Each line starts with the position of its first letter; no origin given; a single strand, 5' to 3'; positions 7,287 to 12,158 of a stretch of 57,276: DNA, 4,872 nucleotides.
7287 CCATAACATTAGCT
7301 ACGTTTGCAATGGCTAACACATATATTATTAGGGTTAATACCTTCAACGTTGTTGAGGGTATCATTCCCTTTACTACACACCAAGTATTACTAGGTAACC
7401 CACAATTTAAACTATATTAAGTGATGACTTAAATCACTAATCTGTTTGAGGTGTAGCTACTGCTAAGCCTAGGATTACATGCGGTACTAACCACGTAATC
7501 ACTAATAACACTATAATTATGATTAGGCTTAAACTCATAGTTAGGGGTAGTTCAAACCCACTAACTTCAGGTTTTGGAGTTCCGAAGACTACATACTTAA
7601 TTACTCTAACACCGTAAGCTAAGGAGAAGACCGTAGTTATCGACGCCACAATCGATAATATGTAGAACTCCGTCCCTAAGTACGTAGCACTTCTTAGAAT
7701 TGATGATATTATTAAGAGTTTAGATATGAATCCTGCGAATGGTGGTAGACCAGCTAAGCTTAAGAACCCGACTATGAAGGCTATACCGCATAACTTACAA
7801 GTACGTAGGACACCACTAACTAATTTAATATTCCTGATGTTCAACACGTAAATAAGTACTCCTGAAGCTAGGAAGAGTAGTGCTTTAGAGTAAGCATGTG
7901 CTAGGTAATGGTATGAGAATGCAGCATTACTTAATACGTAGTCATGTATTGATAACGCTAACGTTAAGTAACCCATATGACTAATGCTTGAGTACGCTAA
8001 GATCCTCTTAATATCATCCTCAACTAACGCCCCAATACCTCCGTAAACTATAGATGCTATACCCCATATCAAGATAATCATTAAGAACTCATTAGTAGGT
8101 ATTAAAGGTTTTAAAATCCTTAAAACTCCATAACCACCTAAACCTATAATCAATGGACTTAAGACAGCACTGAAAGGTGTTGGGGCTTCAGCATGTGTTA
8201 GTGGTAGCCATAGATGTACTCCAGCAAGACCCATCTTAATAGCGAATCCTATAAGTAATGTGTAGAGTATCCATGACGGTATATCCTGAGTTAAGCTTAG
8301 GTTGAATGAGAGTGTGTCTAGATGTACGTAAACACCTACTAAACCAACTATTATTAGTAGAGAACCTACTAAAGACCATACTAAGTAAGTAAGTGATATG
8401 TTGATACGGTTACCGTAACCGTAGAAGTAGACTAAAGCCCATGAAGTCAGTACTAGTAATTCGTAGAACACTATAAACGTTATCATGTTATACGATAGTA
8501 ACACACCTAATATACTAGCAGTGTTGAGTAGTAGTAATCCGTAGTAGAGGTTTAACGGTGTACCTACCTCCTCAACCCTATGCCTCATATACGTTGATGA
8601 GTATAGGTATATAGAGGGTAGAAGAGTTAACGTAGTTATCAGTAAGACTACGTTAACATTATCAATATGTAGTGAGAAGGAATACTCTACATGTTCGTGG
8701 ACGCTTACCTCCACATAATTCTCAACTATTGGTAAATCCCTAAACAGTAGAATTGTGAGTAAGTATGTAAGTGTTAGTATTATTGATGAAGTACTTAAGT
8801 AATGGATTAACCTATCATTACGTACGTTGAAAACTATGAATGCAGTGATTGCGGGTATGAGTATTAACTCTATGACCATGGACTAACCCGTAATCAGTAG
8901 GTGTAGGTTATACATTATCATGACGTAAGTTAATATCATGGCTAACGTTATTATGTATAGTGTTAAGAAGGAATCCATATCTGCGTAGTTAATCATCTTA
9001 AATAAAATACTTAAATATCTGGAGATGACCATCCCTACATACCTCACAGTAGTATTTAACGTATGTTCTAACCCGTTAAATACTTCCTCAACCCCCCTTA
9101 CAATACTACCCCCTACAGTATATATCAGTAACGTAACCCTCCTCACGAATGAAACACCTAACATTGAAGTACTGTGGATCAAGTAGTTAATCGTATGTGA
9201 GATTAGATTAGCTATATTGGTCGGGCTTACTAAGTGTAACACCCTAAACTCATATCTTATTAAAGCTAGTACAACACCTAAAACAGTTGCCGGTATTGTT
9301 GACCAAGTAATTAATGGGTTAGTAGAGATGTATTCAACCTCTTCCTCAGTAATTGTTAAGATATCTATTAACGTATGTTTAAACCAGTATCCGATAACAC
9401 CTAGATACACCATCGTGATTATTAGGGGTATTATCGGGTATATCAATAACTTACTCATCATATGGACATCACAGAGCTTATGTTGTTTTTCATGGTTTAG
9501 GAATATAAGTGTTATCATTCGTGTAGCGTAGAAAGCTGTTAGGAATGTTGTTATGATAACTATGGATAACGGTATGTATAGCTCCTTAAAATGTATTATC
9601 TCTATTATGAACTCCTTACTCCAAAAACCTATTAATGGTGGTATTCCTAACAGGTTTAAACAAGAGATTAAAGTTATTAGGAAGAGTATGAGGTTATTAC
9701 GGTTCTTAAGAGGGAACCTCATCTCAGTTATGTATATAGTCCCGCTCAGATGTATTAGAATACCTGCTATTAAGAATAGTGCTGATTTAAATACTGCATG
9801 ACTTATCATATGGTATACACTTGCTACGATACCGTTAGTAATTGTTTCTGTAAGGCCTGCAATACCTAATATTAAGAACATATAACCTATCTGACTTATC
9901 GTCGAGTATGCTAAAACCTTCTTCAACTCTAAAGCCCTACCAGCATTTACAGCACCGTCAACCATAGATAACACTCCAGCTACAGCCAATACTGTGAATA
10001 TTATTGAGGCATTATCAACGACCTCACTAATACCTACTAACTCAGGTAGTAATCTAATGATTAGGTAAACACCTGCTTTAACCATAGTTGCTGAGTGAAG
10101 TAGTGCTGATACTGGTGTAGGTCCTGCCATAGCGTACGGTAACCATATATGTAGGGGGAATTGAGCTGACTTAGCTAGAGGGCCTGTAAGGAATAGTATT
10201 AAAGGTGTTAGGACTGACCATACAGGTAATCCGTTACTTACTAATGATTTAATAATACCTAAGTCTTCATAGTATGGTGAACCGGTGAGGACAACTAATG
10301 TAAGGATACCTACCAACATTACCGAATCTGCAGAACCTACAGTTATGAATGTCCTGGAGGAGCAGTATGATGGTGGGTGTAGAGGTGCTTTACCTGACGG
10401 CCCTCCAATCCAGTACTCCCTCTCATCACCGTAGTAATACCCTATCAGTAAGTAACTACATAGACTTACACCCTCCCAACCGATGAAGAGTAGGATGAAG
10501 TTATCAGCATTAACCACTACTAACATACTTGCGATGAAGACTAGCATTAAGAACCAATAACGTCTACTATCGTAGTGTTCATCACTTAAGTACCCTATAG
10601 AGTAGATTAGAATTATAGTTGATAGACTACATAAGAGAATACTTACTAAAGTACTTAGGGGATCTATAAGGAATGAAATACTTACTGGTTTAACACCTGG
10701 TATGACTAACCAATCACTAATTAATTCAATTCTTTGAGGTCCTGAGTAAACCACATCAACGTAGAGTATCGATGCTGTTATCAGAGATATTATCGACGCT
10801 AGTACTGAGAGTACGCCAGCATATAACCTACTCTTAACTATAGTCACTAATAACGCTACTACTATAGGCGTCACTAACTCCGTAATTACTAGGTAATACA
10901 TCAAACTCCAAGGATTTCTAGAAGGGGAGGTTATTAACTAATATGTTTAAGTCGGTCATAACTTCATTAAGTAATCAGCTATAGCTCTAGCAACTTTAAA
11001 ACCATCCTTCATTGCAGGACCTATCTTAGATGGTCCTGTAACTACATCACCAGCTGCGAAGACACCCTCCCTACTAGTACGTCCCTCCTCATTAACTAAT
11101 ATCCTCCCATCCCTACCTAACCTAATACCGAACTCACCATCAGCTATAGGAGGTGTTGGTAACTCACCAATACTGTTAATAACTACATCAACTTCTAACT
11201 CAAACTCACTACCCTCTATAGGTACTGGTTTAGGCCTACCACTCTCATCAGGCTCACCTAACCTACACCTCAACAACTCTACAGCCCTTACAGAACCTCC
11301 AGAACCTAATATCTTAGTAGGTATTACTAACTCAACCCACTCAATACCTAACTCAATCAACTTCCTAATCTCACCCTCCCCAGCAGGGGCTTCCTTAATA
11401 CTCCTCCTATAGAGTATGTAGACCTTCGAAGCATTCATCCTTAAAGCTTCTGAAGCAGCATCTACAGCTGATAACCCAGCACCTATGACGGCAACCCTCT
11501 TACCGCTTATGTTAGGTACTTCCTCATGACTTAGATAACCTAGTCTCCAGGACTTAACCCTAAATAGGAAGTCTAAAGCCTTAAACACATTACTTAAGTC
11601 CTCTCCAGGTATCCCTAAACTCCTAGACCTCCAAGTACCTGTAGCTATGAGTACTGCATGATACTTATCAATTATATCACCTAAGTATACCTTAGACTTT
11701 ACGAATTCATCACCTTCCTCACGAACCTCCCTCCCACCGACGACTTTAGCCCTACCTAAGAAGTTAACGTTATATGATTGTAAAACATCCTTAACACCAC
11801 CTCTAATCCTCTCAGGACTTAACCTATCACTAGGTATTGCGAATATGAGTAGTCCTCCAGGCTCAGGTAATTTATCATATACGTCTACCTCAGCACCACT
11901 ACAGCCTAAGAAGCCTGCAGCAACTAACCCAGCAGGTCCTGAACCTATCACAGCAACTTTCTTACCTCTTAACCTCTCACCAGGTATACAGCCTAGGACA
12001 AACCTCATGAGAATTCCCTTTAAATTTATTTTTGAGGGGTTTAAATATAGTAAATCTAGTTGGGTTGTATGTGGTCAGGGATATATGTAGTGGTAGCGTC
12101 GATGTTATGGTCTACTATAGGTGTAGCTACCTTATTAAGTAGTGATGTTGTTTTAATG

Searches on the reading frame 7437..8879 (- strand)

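Call 33: search_protein_families(library=pfam, proteins=[window:7437-8879:-], max_evalue=0.00001)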
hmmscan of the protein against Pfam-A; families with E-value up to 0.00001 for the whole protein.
window:7437-8879:- (480 aa): 1 family
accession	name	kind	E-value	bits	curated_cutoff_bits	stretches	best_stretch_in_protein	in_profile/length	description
PF00361.26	Proton_antipo_M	-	8e-50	170.1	21.5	1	129-405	1-286/294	NADH:quinone oxidoreductase/Mrp antiporter, TM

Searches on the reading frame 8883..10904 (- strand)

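Call 33: search_protein_families(library=pfam, proteins=[window:8883-10904:-], max_evalue=0.00001)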
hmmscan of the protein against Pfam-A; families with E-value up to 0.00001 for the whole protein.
window:8883-10904:- (673 aa): 2 families
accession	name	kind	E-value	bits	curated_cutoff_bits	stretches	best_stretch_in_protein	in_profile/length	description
PF00361.26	Proton_antipo_M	-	4.6e-49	167.6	21.5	1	133-456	1-294/294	NADH:quinone oxidoreductase/Mrp antiporter, TM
PF00662.26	Proton_antipo_N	-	2.7e-08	34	24.5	1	72-110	7-46/51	NADH-Ubiquinone oxidoreductase (complex I), chain 5 N-terminus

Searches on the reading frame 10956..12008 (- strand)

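Call 33: search_protein_families(library=pfam, proteins=[window:10956-12008:-], max_evalue=0.00001)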
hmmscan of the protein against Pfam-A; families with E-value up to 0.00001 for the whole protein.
window:10956-12008:- (350 aa): 5 families
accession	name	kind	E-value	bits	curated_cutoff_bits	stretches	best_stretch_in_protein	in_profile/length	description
PF07992.20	Pyr_redox_2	-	2.2e-34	119.7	26.1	1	16-336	1-291/291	Pyridine nucleotide-disulphide oxidoreductase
PF00070.33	Pyr_redox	-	6.6e-08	33.4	22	0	171-245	1-79/82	Pyridine nucleotide-disulphide oxidoreductase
PF13450.12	NAD_binding_8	-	2.3e-07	31.5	21.9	1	20-53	1-34/68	NAD(P)-binding Rossmann-like domain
PF13738.12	Pyr_redox_3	-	2.6e-07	30.6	30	0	160-204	155-198/305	Pyridine nucleotide-disulphide oxidoreductase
PF01262.27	AlaDh_PNT_C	-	4.6e-07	29.9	23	0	164-199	23-57/214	Alanine dehydrogenase/PNT, C-terminal domain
